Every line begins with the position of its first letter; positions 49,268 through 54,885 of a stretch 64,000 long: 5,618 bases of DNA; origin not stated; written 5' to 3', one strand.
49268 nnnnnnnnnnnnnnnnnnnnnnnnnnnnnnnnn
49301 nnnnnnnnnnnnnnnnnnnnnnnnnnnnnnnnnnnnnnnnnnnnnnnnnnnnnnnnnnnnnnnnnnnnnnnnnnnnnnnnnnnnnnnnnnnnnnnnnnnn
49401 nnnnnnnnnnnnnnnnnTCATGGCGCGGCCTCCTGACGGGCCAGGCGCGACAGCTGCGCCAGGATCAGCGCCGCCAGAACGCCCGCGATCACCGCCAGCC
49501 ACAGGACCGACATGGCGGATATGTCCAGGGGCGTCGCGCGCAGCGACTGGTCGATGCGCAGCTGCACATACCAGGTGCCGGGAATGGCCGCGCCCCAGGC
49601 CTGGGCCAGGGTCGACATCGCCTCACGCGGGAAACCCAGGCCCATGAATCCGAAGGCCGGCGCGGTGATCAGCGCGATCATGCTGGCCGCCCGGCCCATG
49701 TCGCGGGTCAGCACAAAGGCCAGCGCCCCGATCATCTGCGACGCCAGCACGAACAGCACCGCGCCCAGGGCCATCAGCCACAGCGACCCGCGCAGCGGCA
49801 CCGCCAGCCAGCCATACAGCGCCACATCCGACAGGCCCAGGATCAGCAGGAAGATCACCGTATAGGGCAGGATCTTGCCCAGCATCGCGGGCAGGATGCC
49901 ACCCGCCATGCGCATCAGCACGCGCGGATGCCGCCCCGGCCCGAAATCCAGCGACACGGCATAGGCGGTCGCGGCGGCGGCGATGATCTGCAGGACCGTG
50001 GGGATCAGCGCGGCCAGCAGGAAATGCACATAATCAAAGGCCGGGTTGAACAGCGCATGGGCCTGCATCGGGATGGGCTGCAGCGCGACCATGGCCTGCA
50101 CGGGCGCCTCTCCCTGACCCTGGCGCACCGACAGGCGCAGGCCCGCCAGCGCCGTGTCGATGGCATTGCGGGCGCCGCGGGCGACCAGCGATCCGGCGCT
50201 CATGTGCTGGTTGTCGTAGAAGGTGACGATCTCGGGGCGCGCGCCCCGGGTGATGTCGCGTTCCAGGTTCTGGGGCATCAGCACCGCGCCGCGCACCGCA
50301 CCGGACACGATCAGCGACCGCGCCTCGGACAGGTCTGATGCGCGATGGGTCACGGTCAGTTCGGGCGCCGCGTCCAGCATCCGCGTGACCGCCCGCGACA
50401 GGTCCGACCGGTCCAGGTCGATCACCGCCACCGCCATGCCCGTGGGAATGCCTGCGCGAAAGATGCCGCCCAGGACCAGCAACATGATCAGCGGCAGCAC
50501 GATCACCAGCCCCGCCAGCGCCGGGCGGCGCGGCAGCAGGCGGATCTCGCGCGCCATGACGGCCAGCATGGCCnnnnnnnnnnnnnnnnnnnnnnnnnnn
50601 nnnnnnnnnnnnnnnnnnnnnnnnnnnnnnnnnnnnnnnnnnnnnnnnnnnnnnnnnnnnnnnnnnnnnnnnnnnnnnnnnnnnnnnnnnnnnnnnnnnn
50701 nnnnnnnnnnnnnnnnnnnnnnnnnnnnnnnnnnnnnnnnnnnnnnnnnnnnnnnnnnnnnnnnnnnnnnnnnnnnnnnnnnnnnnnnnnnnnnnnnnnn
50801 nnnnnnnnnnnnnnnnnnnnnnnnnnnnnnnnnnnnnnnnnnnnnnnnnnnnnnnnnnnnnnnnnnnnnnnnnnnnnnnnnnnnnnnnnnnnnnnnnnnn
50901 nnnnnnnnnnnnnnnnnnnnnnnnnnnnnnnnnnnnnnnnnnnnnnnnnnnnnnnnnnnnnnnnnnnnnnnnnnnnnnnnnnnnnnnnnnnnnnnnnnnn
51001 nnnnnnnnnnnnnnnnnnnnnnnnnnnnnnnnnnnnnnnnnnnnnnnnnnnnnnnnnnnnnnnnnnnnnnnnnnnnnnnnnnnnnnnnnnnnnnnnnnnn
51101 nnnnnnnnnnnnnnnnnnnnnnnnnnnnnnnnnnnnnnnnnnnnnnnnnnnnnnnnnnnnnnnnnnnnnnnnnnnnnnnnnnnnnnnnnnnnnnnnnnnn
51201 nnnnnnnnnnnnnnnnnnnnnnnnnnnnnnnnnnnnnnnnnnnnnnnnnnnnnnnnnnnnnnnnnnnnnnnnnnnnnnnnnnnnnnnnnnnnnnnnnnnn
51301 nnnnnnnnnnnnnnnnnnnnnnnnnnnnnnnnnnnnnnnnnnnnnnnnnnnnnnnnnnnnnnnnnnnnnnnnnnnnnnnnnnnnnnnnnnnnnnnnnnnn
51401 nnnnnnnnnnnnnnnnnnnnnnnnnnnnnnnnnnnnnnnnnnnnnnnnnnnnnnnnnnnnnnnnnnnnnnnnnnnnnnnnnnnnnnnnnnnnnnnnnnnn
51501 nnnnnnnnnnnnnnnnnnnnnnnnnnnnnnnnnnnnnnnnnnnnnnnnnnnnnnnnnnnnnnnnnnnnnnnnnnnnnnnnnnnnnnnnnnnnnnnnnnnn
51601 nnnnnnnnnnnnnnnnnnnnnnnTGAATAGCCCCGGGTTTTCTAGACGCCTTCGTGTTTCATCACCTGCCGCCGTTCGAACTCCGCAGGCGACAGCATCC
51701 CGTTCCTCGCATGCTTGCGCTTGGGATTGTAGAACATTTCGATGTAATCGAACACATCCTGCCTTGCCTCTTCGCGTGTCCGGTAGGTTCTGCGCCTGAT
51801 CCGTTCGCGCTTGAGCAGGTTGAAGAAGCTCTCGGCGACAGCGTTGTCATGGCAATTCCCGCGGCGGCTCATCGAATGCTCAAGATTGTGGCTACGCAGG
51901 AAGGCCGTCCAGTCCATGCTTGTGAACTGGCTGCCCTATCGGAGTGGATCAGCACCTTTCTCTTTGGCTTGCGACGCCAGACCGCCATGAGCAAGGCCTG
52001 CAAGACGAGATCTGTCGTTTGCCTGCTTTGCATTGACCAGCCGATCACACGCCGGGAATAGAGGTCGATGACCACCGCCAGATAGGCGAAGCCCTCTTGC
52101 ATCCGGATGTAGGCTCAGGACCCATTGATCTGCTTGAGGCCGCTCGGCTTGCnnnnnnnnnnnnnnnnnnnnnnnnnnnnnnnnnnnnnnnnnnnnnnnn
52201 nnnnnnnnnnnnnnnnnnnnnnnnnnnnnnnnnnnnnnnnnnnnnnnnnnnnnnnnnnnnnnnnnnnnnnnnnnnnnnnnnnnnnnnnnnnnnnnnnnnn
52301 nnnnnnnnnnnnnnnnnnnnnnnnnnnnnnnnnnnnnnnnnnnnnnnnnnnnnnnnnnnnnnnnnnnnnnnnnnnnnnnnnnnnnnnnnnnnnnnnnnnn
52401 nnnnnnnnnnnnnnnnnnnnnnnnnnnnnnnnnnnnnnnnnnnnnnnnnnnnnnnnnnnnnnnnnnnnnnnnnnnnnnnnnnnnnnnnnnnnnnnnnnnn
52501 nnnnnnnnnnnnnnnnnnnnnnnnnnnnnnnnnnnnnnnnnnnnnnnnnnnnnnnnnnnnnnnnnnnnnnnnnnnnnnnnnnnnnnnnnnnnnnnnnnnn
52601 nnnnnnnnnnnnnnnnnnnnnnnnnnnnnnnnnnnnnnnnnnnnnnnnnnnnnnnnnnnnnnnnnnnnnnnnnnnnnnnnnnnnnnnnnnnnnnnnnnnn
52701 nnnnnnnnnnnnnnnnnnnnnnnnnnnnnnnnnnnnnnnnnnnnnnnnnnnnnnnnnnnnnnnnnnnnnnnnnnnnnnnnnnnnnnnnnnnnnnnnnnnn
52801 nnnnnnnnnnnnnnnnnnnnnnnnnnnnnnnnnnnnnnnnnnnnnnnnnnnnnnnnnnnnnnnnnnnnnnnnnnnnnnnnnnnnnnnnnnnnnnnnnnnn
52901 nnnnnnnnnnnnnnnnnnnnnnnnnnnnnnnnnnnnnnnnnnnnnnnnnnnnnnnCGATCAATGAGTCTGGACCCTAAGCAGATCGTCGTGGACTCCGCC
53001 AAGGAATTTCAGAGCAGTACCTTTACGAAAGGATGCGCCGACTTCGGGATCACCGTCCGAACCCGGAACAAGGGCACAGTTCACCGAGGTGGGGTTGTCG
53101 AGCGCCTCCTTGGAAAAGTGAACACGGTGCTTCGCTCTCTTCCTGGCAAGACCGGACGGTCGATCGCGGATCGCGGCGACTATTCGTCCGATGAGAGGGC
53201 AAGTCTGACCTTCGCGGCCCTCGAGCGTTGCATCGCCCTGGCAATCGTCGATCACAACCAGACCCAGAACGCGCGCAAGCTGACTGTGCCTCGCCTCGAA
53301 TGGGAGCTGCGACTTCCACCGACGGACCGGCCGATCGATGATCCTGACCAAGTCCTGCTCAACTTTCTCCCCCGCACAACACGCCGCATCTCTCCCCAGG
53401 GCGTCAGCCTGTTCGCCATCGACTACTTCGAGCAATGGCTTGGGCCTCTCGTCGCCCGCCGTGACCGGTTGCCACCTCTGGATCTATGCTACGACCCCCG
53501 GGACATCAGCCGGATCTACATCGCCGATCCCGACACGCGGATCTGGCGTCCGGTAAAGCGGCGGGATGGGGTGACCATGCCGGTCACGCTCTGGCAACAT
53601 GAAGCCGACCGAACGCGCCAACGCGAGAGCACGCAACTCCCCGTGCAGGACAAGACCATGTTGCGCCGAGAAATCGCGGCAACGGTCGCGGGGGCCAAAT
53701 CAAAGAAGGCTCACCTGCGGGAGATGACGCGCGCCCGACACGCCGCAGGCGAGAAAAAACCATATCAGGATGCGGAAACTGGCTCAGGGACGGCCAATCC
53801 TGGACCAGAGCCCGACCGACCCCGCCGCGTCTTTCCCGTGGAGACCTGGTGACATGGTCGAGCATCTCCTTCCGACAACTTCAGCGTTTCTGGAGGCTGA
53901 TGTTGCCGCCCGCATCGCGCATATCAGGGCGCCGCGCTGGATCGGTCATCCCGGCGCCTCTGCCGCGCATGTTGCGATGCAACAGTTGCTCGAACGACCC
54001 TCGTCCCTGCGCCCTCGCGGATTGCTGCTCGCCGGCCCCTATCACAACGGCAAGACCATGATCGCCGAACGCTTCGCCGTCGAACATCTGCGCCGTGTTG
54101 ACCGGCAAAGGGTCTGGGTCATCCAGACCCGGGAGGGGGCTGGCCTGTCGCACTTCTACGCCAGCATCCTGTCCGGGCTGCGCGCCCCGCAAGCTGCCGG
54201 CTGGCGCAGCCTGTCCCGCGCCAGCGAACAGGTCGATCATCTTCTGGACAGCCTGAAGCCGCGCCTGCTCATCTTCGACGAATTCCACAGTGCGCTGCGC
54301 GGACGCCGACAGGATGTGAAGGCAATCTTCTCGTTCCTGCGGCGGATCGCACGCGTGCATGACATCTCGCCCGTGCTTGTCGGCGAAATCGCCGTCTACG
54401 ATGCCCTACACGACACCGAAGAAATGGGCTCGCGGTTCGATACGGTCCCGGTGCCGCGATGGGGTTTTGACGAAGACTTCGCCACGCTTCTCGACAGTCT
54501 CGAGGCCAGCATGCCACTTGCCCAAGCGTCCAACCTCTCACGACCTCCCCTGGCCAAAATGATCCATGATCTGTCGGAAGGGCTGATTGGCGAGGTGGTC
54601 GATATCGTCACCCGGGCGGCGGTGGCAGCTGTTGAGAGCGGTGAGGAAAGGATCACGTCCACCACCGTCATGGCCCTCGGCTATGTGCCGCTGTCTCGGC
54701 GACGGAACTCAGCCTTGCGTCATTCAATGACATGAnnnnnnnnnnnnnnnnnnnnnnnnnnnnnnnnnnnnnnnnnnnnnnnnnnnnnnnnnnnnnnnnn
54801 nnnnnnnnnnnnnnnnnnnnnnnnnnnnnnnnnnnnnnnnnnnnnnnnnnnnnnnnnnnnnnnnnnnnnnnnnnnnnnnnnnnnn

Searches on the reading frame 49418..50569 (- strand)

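Call 75: search_protein_families(library=pfam, proteins=[window:49418-50569:-], max_evalue=0.00001)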
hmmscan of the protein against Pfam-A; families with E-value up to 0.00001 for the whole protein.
window:49418-50569:- (383 aa): 1 family
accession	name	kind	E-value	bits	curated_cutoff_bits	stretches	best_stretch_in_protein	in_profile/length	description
PF12698.13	ABC2_membrane_3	-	1.4e-45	156.3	31.6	1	22-370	7-346/347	ABC-2 family transporter protein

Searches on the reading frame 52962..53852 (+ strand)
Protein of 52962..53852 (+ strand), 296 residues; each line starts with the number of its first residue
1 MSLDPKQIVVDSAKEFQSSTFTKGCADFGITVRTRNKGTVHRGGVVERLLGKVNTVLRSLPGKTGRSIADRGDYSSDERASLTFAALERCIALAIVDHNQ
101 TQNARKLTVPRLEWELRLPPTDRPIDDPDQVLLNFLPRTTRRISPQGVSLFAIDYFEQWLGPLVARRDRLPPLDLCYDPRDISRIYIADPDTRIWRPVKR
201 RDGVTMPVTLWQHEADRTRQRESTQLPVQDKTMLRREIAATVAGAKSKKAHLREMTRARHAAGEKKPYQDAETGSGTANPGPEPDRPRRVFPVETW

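Call 75: search_protein_families(library=pfam, proteins=[window:52962-53852:+], max_evalue=0.00001)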
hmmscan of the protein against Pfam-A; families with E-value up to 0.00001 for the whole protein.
window:52962-53852:+ (296 aa): 1 family
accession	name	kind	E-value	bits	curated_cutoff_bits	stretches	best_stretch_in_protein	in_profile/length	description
PF09299.17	Mu-transpos_C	-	4.4e-11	43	21.7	1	133-193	2-57/61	Mu transposase, C-terminal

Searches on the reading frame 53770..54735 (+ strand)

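Call 75: search_protein_families(library=pfam, proteins=[window:53770-54735:+], max_evalue=0.00001)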
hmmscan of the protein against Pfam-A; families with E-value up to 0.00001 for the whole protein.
window:53770-54735:+ (321 aa): 2 families
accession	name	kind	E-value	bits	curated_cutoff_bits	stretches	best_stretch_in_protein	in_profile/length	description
PF05621.17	TniB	-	1.2e-43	149.2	22.4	1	48-232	1-188/189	Bacterial TniB protein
PF13401.12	AAA_22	-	2.3e-10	41.3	27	1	85-209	8-126/130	AAA domain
